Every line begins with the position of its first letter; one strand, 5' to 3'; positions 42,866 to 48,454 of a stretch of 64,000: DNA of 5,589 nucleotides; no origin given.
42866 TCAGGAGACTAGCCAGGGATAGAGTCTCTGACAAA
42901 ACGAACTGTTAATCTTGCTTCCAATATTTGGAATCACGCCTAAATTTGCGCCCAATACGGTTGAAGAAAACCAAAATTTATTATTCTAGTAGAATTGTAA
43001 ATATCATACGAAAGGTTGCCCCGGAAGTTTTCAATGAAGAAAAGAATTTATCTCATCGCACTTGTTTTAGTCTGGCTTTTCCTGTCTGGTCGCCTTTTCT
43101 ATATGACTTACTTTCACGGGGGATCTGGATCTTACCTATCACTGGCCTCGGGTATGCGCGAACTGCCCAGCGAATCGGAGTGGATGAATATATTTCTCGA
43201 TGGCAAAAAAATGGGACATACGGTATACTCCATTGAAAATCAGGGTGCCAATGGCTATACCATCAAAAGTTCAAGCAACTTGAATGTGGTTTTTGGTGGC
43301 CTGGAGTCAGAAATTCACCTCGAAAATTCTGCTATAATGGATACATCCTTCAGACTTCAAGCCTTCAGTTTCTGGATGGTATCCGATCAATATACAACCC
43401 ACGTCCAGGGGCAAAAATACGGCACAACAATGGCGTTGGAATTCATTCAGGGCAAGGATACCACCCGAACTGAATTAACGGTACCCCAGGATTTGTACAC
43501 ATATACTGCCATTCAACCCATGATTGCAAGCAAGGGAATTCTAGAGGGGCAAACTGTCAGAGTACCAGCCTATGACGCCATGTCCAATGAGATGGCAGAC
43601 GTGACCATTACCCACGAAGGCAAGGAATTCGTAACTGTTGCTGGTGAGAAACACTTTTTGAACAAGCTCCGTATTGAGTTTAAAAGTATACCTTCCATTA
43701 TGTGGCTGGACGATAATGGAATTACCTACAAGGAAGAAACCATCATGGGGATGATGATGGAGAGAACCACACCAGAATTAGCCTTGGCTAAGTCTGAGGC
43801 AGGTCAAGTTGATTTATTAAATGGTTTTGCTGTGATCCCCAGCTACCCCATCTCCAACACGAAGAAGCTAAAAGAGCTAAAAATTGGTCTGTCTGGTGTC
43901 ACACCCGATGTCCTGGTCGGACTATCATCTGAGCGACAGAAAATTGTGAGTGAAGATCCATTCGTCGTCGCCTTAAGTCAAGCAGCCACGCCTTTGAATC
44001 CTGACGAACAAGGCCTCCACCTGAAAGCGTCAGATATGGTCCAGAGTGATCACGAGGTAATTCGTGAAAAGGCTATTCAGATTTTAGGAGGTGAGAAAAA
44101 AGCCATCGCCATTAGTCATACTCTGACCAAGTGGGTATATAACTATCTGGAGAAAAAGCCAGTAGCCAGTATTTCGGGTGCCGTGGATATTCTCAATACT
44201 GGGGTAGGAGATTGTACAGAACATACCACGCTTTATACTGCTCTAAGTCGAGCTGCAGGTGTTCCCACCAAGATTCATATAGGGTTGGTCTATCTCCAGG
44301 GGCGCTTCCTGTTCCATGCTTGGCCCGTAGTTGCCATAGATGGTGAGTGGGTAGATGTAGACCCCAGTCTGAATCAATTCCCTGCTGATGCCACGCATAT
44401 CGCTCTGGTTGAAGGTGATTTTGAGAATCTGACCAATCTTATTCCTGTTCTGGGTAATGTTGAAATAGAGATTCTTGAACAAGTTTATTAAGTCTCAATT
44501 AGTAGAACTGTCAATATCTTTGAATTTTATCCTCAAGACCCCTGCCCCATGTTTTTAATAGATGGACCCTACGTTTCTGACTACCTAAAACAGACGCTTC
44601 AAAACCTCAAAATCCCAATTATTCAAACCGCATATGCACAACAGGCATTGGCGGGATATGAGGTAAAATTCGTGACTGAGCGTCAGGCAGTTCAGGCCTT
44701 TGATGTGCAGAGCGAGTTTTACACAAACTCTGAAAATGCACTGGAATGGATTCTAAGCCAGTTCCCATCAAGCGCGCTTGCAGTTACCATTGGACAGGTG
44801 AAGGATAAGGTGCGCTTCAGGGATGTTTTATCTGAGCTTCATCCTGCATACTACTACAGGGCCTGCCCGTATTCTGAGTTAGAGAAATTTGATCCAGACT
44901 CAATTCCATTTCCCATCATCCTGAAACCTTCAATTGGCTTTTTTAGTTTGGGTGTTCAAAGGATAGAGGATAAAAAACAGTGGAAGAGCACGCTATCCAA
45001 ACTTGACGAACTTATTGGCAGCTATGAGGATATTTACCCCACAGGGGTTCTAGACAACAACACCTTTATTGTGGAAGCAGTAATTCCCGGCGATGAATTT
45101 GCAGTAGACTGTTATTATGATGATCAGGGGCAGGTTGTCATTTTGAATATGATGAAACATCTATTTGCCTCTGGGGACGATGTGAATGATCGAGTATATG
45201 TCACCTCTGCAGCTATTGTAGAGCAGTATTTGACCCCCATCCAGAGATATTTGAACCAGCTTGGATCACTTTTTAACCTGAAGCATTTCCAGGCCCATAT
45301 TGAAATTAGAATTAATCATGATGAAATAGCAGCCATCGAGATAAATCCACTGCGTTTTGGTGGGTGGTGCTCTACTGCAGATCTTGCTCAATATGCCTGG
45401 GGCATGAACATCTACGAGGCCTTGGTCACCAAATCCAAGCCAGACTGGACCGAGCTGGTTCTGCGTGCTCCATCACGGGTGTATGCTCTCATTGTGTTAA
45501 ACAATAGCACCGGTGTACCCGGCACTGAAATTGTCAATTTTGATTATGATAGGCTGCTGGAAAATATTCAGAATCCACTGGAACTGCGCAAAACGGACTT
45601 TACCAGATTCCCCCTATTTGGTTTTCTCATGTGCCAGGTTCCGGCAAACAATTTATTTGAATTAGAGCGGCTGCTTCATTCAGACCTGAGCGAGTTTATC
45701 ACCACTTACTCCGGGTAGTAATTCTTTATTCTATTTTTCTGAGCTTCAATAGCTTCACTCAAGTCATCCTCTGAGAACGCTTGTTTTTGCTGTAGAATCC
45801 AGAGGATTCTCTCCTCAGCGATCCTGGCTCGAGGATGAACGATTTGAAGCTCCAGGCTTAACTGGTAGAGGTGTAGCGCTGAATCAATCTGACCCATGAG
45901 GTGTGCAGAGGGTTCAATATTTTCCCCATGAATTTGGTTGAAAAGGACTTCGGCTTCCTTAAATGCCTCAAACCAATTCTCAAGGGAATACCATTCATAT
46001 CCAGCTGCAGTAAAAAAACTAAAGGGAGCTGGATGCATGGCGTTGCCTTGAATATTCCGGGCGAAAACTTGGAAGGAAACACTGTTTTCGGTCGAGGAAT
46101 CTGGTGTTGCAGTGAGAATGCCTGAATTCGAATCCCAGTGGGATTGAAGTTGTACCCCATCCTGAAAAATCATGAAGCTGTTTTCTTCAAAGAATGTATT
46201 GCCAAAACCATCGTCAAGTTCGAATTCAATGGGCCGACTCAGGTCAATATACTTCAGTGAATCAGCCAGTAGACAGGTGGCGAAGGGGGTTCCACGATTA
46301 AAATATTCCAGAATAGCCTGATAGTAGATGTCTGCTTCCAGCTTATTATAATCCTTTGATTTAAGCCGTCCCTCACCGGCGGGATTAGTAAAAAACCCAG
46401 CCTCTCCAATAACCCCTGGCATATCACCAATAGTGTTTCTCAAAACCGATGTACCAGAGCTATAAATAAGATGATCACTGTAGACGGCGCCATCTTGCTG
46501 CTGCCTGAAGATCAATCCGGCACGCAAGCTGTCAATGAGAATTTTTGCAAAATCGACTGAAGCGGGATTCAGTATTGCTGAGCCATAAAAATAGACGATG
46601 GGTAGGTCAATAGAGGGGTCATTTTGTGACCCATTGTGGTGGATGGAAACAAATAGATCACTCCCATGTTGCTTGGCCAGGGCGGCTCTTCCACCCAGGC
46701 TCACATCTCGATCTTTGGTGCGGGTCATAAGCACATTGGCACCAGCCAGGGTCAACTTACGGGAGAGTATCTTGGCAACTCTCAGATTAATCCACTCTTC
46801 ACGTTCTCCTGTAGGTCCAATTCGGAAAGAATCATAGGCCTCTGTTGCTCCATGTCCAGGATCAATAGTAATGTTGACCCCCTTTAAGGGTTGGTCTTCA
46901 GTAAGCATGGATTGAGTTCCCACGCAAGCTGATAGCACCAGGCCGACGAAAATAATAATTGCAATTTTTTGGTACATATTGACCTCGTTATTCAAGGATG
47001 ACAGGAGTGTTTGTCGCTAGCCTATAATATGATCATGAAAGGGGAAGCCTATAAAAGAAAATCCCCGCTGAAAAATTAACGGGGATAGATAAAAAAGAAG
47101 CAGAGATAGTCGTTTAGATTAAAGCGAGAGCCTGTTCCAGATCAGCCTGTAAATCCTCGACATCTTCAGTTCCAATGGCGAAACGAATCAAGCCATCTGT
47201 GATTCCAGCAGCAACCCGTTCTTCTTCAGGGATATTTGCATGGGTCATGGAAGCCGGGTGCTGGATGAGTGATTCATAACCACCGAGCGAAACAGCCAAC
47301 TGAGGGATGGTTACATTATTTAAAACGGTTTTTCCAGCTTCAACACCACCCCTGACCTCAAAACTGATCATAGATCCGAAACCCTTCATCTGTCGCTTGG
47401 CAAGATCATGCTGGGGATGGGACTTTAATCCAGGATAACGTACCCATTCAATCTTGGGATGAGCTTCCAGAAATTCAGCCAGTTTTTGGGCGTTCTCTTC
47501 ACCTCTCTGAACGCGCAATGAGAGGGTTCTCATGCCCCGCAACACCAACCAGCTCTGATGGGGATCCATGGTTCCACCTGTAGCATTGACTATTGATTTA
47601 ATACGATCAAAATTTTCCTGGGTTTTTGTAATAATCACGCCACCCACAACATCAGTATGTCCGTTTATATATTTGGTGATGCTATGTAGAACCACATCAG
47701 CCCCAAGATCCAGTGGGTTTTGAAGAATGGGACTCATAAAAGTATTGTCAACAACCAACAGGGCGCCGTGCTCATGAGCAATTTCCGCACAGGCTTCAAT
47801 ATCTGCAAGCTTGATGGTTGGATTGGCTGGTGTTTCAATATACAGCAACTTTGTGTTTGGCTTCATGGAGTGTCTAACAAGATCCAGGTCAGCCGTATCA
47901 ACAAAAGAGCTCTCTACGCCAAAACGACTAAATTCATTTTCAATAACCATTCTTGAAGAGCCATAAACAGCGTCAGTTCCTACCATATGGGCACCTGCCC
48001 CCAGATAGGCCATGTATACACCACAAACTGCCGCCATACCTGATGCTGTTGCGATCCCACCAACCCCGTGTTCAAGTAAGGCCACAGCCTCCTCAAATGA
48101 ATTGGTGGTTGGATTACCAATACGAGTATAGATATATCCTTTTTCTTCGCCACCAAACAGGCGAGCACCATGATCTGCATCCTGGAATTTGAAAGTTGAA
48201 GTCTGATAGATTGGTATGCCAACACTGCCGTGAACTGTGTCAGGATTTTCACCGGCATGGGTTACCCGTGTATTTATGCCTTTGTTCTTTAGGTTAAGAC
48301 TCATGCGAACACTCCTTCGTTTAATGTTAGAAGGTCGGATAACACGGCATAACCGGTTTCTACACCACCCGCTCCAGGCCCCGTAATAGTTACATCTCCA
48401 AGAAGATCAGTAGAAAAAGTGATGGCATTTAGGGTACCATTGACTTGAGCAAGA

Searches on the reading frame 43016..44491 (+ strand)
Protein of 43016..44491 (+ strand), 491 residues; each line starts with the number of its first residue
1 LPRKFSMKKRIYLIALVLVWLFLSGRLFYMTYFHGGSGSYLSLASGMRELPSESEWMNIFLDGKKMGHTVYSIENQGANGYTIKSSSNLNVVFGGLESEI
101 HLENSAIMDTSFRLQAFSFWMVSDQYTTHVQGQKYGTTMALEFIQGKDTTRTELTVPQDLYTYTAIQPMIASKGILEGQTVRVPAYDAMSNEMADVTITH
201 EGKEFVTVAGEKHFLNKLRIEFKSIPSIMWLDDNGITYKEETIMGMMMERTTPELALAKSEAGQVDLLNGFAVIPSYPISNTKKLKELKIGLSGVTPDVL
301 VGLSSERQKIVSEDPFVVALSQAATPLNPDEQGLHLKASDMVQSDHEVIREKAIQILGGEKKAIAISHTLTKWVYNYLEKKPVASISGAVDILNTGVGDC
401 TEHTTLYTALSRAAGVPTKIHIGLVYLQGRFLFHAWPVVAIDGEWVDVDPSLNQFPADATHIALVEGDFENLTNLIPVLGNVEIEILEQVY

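Call 59: search_protein_families(library=pfam, proteins=[window:43016-44491:+], max_evalue=0.00001)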
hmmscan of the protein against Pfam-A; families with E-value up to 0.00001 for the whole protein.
window:43016-44491:+ (491 aa): 1 family
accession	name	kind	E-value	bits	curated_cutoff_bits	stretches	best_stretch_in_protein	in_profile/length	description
PF01841.26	Transglut_core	-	5.9e-15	55.9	23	1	355-450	6-108/108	Transglutaminase-like superfamily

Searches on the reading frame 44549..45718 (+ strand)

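Call 59: search_protein_families(library=pfam, proteins=[window:44549-45718:+], max_evalue=0.00001)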
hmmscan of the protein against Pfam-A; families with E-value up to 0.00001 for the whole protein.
window:44549-45718:+ (389 aa): 1 family
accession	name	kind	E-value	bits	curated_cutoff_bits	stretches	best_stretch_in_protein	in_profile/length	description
PF13535.11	ATP-grasp_4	-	1.1e-54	184.9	27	1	119-276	1-159/160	ATP-grasp domain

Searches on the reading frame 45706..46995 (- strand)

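Call 60: search_protein_families(library=pfam, proteins=[window:45706-46995:-], max_evalue=0.00001)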
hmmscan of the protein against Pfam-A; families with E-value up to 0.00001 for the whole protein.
window:45706-46995:- (429 aa): 1 family
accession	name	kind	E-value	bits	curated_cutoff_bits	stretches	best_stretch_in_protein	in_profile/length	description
PF01520.23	Amidase_3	-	1.5e-27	97.2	27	1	42-228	1-172/174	N-acetylmuramoyl-L-alanine amidase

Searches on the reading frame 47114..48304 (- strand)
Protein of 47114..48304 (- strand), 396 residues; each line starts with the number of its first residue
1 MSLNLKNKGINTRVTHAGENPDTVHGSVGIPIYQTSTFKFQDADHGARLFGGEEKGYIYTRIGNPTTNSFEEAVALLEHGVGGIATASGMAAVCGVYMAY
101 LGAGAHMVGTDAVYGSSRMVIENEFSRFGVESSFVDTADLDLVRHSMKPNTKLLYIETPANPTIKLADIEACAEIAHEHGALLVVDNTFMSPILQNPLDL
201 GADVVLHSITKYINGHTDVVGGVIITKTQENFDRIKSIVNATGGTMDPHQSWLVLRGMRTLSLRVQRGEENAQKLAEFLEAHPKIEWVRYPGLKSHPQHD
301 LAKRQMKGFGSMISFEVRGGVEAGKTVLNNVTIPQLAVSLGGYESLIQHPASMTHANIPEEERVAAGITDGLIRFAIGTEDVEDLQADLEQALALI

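Call 60: search_protein_families(library=pfam, proteins=[window:47114-48304:-], max_evalue=0.00001)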
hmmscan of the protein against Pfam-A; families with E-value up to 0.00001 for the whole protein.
window:47114-48304:- (396 aa): 1 family
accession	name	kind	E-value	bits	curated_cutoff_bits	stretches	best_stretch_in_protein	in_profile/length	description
PF01053.26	Cys_Met_Meta_PP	-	2.6e-157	523.7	27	1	12-393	2-380/381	Cys/Met metabolism PLP-dependent enzyme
